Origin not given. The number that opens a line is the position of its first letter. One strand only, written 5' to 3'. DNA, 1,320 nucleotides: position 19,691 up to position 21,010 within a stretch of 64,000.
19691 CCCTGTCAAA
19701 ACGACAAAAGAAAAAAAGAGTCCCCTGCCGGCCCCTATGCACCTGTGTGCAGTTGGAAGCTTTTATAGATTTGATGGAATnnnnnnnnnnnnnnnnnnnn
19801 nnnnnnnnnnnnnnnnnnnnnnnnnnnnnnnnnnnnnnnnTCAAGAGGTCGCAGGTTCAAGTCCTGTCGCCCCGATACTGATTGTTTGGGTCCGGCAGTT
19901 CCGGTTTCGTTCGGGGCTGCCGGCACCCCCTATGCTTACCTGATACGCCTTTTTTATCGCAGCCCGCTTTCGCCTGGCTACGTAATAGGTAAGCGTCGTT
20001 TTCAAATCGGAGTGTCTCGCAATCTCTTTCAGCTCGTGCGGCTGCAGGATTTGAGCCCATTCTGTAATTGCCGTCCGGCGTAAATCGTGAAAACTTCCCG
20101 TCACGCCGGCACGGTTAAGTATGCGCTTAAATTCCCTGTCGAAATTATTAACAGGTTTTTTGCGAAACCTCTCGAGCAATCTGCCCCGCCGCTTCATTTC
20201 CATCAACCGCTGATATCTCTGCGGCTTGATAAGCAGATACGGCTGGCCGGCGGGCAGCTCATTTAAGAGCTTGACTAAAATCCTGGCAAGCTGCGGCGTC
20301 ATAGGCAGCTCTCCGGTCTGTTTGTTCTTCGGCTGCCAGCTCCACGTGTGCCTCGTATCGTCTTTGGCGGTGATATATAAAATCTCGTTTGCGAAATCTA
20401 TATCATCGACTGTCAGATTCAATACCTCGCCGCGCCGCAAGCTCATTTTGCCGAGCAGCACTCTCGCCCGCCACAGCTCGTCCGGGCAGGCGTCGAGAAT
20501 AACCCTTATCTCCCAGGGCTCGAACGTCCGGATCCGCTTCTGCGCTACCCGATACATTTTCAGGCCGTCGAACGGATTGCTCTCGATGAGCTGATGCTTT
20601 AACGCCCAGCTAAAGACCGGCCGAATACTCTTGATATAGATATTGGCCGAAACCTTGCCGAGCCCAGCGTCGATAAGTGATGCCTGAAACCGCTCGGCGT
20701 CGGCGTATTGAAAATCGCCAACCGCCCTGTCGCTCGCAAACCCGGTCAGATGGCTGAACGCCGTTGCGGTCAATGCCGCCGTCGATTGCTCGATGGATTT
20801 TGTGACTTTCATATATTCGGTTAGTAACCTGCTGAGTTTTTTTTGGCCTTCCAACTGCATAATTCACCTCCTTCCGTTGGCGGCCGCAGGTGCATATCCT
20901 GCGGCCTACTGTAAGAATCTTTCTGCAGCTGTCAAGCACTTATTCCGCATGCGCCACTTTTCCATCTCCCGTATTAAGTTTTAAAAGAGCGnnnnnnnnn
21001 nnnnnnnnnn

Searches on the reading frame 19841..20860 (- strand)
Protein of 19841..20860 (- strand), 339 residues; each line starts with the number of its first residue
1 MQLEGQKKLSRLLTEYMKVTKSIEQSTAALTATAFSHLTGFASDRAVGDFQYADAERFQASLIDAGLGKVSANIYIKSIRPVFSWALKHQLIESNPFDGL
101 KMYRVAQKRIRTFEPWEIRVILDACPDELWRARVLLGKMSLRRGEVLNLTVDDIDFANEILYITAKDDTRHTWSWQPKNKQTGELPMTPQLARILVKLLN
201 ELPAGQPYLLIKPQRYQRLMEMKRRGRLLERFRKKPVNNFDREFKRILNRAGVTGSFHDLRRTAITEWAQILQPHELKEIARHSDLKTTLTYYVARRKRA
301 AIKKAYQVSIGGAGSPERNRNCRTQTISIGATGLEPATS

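Call 50: search_protein_families(library=pfam, proteins=[window:19841-20860:-], max_evalue=0.001)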
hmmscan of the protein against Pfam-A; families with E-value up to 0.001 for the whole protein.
window:19841-20860:- (339 aa): 2 families
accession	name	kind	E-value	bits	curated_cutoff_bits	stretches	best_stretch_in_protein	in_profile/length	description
PF00589.27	Phage_integrase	-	2.4e-11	44.1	27.1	1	135-296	30-168/172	Phage integrase family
PF13102.12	Phage_int_SAM_5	-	2.5e-05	25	22.3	1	13-98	6-94/98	Phage integrase SAM-like domain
